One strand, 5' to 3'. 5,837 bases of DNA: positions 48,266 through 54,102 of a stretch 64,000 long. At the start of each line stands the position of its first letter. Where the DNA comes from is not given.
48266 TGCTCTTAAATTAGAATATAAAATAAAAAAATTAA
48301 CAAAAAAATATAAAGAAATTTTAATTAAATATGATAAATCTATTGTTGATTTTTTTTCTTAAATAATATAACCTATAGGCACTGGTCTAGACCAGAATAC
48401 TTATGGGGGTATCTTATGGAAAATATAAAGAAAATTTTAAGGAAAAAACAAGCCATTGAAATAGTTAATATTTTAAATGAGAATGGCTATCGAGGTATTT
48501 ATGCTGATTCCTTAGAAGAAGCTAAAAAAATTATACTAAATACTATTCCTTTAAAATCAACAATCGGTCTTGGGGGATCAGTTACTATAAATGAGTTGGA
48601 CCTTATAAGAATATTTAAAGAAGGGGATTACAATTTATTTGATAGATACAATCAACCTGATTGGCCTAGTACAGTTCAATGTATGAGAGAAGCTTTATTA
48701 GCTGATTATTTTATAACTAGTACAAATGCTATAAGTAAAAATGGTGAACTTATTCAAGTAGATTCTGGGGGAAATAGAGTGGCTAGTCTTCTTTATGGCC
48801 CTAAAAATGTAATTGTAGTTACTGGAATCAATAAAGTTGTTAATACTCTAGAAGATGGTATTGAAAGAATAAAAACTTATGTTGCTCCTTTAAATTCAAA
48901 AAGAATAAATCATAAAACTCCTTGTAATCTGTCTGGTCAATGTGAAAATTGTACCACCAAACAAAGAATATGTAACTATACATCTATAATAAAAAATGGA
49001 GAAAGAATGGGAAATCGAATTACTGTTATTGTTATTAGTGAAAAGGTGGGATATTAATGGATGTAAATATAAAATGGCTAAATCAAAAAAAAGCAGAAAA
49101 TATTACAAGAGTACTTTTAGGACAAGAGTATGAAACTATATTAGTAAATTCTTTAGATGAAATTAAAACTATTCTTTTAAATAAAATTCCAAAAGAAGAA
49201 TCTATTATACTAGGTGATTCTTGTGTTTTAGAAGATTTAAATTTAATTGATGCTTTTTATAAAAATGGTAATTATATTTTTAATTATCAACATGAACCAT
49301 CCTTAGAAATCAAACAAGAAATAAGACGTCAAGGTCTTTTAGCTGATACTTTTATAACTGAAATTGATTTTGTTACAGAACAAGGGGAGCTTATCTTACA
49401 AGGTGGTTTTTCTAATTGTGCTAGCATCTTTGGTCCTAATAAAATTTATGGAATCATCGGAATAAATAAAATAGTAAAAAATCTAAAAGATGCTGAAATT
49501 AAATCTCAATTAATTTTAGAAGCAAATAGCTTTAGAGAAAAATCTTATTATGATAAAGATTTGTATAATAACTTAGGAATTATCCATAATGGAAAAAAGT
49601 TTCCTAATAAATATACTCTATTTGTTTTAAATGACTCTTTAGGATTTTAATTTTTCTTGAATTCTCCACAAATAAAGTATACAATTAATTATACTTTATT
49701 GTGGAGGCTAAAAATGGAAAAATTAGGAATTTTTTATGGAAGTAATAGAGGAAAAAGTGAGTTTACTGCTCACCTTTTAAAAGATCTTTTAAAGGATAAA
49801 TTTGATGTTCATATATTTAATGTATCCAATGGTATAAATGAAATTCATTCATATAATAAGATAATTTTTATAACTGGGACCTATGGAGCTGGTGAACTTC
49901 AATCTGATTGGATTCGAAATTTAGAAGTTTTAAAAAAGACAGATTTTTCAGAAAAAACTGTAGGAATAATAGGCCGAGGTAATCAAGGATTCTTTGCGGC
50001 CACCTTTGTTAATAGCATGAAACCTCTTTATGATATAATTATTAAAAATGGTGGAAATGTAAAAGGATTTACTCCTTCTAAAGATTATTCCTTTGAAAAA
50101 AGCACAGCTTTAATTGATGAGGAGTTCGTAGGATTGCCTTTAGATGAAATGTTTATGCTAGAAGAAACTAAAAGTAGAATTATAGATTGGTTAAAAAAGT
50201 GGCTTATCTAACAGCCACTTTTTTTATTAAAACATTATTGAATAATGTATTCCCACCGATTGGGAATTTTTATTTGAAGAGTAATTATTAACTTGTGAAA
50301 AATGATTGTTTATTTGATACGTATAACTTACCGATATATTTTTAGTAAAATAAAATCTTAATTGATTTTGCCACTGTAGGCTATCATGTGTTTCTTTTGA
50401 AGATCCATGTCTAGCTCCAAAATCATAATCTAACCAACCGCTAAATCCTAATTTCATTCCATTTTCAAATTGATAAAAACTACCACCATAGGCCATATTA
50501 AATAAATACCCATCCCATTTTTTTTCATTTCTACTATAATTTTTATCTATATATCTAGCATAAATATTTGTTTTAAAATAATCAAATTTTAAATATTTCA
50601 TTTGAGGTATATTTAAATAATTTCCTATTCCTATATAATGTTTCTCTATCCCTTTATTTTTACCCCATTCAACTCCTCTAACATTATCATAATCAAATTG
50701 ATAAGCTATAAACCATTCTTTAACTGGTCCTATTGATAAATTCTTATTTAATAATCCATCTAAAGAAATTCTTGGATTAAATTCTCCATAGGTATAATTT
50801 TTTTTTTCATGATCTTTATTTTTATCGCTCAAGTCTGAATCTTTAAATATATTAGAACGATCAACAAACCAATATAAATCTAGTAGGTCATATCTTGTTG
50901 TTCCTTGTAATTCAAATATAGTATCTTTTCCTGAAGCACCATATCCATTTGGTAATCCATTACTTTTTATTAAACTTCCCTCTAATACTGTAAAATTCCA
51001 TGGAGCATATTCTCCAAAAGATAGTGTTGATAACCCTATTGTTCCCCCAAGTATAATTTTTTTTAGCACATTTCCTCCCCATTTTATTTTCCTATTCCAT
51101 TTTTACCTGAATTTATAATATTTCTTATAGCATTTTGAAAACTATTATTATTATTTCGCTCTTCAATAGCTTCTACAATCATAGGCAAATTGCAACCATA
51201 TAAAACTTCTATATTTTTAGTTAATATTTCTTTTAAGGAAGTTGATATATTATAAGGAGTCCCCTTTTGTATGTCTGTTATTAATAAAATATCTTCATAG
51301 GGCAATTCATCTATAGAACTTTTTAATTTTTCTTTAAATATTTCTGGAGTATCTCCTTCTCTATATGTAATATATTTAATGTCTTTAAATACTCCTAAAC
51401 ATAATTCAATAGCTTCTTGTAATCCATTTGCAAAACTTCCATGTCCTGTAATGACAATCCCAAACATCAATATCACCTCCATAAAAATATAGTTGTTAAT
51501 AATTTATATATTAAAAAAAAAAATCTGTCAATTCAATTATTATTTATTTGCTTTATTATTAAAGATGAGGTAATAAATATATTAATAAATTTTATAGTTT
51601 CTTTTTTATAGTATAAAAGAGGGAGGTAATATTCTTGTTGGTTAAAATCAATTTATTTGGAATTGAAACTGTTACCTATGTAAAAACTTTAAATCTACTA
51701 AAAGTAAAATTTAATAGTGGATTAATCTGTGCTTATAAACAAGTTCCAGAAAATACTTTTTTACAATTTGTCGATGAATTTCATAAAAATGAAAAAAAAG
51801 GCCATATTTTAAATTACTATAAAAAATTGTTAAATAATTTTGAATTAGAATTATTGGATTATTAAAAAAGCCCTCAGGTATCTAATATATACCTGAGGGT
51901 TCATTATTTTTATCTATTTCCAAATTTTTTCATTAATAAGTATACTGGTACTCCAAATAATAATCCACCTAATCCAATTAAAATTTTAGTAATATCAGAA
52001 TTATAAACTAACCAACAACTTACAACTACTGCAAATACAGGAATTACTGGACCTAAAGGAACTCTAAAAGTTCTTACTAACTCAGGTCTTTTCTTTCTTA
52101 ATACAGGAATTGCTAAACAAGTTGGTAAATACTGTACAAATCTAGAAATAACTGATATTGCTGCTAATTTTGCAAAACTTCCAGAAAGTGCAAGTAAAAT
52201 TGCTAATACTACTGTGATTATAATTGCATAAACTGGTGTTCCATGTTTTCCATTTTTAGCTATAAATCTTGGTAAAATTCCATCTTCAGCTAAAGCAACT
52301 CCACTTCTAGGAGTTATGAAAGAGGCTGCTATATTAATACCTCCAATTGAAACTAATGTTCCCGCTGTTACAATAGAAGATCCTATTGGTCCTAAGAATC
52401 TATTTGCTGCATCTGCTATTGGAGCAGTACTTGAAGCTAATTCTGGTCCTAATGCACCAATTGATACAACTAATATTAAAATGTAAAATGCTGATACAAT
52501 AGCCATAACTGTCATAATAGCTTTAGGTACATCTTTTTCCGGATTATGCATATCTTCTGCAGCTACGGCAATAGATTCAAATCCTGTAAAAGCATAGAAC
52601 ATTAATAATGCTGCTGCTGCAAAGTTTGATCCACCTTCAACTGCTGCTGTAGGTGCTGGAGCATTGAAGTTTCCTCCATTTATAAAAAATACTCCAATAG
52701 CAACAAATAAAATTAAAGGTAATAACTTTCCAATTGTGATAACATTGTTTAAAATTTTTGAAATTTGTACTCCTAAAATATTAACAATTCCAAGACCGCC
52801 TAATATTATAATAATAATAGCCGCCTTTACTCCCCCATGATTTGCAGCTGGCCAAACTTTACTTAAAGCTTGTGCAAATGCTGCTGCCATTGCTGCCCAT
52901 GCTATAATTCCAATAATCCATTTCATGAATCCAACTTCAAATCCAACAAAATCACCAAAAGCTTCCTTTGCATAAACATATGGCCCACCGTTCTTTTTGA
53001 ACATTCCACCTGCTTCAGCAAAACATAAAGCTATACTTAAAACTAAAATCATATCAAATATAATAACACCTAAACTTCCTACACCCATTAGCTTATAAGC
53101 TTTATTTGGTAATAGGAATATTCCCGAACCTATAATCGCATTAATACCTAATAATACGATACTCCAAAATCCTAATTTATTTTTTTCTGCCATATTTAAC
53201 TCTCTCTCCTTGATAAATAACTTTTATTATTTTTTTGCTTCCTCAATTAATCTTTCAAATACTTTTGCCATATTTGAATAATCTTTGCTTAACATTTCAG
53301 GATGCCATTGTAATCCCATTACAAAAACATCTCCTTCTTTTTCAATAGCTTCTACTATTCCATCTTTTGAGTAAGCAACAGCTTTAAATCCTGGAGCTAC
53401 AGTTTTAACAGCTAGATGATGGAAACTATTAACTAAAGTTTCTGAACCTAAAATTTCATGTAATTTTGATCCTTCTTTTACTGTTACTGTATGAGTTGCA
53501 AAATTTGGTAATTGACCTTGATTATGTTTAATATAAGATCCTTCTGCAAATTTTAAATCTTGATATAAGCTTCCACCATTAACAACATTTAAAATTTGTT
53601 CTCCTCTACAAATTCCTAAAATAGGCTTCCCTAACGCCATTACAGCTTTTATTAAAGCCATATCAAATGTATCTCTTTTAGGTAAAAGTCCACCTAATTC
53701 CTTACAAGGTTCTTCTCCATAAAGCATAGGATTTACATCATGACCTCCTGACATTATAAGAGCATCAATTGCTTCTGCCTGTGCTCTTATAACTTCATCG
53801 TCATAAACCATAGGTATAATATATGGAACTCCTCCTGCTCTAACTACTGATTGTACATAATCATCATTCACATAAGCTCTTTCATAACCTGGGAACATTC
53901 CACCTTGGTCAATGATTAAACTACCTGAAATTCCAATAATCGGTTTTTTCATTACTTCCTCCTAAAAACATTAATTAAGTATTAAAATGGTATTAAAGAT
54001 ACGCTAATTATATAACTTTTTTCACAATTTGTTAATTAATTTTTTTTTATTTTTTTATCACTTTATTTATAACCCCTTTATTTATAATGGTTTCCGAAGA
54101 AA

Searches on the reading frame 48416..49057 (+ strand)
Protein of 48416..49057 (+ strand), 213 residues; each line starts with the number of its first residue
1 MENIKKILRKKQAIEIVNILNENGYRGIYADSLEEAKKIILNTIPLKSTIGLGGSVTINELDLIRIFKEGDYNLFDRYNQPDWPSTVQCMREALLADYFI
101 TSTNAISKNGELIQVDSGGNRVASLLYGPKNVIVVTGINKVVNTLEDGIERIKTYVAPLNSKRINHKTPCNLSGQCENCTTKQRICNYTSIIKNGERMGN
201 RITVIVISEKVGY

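Call 55: search_protein_families(library=pfam, proteins=[window:48416-49057:+], max_evalue=0.0001)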
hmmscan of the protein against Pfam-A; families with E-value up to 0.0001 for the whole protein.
window:48416-49057:+ (213 aa): 1 family
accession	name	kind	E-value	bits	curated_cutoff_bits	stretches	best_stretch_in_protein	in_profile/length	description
PF02589.21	LUD_dom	-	3e-43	148.2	22.6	1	16-207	4-189/189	LUD domain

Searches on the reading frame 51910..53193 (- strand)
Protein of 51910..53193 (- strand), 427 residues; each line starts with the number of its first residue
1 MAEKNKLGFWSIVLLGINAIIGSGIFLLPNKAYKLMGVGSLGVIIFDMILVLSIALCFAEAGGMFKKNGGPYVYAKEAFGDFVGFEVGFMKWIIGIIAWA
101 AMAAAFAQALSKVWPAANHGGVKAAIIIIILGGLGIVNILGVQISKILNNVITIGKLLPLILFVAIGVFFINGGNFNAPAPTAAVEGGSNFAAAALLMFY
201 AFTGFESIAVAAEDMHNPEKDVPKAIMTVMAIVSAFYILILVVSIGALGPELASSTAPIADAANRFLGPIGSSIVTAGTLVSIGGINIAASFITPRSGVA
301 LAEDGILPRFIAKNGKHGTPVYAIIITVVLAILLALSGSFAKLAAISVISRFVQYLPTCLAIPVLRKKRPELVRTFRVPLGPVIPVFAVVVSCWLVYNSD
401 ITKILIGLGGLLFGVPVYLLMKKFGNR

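Call 56: search_protein_families(library=pfam, proteins=[window:51910-53193:-], max_evalue=0.0001)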
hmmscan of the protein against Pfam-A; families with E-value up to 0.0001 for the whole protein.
window:51910-53193:- (427 aa): 2 families
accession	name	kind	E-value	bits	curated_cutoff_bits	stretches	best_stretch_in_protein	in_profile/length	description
PF13520.12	AA_permease_2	-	1.6e-60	205.7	27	1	7-398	1-403/427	Amino acid permease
PF00324.27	AA_permease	-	3.5e-39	135.2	24.6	1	12-397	2-418/470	Amino acid permease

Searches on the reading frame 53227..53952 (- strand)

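Call 56: search_protein_families(library=pfam, proteins=[window:53227-53952:-], max_evalue=0.0001)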
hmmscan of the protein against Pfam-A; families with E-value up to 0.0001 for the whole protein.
window:53227-53952:- (241 aa): 2 families
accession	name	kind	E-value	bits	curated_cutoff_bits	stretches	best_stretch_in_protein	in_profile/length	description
PF07722.19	Peptidase_C26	-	1.1e-69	235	20.5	1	4-219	1-219/219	Peptidase C26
PF00117.34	GATase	-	8.8e-17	61.8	22.8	1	80-225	57-178/190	Glutamine amidotransferase class-I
